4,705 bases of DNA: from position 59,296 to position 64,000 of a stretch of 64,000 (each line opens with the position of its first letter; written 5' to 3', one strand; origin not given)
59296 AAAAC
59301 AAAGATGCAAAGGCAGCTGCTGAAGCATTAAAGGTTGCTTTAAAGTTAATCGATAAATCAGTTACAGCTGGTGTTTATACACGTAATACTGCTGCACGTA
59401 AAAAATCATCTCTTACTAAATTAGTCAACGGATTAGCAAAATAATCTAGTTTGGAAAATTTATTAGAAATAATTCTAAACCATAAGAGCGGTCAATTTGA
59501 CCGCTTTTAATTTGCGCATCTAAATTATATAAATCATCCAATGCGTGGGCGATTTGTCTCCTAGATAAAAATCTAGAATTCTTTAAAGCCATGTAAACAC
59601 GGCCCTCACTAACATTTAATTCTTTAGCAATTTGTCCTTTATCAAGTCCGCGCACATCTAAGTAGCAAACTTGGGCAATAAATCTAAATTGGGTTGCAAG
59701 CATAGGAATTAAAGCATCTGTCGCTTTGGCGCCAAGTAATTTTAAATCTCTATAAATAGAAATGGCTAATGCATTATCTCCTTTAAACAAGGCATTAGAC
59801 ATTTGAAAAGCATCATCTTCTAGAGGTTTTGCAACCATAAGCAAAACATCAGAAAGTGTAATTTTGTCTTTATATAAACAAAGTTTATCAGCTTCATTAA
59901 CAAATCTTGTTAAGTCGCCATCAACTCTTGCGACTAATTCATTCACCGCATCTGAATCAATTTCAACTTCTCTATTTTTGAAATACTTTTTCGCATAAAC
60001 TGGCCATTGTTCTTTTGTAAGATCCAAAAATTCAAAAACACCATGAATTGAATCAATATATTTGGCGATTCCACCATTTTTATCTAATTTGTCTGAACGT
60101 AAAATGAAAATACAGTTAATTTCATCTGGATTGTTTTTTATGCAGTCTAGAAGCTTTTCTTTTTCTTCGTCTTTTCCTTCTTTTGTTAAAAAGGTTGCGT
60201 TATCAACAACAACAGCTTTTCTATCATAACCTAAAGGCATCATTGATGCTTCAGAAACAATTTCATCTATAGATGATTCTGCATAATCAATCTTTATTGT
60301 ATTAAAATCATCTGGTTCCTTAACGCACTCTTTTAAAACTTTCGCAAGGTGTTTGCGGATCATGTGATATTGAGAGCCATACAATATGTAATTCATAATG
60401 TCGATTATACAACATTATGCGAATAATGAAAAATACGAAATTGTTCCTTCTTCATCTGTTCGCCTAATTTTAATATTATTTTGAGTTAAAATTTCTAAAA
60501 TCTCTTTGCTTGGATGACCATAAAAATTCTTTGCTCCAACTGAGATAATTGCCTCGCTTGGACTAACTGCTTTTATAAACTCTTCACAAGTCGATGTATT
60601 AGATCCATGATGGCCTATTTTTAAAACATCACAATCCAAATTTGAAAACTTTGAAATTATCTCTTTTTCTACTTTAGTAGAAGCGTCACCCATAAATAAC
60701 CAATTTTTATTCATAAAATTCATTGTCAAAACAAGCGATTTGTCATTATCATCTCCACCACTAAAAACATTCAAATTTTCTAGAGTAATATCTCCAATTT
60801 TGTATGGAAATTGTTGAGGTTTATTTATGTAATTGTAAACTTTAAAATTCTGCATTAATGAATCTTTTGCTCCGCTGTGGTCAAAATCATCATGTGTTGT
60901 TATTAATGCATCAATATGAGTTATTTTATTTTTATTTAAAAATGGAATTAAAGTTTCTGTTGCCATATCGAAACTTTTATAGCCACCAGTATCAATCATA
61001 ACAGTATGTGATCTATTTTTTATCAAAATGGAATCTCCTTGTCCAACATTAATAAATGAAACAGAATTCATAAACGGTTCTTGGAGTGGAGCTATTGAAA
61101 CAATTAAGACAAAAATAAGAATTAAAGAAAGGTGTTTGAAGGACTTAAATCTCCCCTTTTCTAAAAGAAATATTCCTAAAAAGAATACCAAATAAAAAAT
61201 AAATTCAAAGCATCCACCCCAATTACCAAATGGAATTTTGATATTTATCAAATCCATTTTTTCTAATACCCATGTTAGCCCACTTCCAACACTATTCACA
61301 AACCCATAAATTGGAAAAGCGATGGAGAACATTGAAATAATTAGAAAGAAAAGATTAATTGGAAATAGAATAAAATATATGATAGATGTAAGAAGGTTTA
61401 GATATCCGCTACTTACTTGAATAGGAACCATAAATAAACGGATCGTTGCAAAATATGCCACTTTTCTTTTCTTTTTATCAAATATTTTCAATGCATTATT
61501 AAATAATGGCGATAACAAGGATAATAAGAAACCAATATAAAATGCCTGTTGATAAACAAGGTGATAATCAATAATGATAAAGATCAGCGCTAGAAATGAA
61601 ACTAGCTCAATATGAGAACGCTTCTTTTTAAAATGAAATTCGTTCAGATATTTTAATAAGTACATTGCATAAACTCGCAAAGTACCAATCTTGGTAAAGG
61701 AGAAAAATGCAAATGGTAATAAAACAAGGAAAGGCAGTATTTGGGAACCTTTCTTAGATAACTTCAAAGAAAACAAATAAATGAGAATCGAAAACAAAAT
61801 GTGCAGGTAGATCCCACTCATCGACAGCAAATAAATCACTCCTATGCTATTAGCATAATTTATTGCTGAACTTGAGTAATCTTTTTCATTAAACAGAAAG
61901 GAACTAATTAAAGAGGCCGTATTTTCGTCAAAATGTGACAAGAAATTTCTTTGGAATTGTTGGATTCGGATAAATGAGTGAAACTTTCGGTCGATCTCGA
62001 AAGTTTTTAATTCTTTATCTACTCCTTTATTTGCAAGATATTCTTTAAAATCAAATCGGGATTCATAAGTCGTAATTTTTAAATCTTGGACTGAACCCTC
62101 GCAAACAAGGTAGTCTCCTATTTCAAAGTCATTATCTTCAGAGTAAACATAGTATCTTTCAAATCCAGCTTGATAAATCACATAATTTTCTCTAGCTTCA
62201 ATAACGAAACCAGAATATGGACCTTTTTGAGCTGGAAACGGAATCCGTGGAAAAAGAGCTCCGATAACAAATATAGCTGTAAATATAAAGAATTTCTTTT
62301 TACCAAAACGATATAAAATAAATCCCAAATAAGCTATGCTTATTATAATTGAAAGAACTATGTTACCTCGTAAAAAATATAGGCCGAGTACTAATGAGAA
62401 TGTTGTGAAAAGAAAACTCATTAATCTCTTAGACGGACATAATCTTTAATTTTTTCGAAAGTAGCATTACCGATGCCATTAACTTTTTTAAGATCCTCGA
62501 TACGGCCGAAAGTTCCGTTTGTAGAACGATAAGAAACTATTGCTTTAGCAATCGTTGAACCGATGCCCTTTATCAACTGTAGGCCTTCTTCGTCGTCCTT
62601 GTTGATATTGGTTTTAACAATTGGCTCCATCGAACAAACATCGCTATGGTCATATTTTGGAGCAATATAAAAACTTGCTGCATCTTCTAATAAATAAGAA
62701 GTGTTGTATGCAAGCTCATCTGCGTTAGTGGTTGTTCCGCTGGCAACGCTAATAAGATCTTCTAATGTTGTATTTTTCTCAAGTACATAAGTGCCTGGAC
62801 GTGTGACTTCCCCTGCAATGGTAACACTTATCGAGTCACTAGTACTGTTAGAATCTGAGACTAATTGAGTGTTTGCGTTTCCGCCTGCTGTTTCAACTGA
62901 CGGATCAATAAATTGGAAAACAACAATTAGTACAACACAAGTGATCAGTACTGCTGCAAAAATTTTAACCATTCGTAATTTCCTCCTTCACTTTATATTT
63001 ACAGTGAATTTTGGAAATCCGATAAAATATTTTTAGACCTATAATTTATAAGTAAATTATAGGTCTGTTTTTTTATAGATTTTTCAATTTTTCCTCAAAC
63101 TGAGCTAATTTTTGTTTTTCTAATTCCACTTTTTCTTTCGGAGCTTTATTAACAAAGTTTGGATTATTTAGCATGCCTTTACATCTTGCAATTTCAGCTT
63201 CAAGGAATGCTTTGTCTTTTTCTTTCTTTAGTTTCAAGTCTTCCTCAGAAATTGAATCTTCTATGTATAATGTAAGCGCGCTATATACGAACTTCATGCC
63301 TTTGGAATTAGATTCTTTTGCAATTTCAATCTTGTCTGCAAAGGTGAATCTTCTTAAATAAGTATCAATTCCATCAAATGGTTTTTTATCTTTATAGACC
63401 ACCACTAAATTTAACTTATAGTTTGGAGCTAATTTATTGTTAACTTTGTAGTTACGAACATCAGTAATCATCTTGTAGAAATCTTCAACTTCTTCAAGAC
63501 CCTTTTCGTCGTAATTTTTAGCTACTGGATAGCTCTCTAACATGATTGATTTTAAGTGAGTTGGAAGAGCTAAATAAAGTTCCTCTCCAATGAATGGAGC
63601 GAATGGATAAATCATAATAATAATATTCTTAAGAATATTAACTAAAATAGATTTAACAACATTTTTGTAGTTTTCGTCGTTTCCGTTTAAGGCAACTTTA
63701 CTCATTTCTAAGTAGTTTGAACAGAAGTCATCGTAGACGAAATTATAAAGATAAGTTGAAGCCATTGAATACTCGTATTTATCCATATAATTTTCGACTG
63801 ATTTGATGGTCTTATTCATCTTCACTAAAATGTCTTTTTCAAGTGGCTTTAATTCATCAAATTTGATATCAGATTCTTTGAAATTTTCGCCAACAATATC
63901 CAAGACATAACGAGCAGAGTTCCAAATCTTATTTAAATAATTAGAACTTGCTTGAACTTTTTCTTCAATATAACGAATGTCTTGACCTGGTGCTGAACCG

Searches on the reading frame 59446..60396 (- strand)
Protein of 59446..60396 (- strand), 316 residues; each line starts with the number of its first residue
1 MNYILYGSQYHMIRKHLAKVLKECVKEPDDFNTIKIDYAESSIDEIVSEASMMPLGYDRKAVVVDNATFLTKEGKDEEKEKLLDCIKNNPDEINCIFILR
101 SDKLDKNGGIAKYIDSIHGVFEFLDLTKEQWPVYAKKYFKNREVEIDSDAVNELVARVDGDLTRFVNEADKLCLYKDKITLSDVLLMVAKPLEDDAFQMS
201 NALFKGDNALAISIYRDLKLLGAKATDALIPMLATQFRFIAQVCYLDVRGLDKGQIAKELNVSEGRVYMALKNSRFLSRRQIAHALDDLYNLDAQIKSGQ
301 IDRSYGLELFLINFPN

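Call 69: search_protein_families(library=pfam, proteins=[window:59446-60396:-], max_evalue=0.001)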
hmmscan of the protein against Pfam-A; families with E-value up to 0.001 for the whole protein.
window:59446-60396:- (316 aa): 2 families
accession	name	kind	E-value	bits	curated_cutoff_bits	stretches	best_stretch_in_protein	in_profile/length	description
PF21694.2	DNA_pol3_delta_C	-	3.9e-28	98.3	27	1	193-314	1-121/121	DNA polymerase III delta subunit, C-terminal domain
PF06144.19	DNA_pol3_delta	-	1.4e-15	57.8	21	1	3-116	1-116/124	DNA polymerase III, delta subunit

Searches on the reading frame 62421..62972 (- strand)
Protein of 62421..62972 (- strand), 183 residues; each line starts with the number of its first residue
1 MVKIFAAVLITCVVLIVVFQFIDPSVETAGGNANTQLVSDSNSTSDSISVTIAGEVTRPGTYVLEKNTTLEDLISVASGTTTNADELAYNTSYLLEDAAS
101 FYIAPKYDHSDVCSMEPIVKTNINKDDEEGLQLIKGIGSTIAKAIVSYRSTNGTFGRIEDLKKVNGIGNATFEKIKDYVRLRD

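Call 40: search_protein_families(library=pfam, proteins=[window:62421-62972:-], max_evalue=0.01)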
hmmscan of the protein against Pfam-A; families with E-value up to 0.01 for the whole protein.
window:62421-62972:- (183 aa): 8 families
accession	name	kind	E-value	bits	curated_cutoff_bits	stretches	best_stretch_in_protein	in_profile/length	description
PF12836.13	HHH_3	-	7.6e-19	68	27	1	118-180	3-65/65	Helix-hairpin-helix motif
PF10531.15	SLBB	-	1.4e-09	38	27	1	50-85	2-37/55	SLBB domain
PF00633.29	HHH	-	3.7e-09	36.4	24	1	122-148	4-30/30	Helix-hairpin-helix motif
PF12826.13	HHH_2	-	3.9e-05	24.2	27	0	122-149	28-55/64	Helix-hairpin-helix motif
PF22461.2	SLBB_2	-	7.9e-05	23.1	27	1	50-85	3-40/79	SLBB domain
PF14579.12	HHH_6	-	0.00011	22.8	25.6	1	130-165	26-61/90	Helix-hairpin-helix motif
PF14520.12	HHH_5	-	0.0008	20.3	27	1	131-177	4-53/57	Helix-hairpin-helix domain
PF14716.13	HHH_8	-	0.0052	17.6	30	0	157-179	46-68/73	Helix-hairpin-helix domain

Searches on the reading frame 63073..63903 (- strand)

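Call 69: search_protein_families(library=pfam, proteins=[window:63073-63903:-], max_evalue=0.001)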
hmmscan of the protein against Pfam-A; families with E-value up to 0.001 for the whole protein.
window:63073-63903:- (276 aa): 2 families
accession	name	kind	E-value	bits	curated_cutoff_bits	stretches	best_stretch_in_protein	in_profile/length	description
PF08264.19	Anticodon_1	-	1.9e-31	109.4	25.1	1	23-166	2-146/148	Anticodon-binding domain of tRNA ligase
PF10458.14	Val_tRNA-synt_C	-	6.7e-10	39.5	25.9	1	223-275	5-57/66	Valyl tRNA synthetase tRNA binding arm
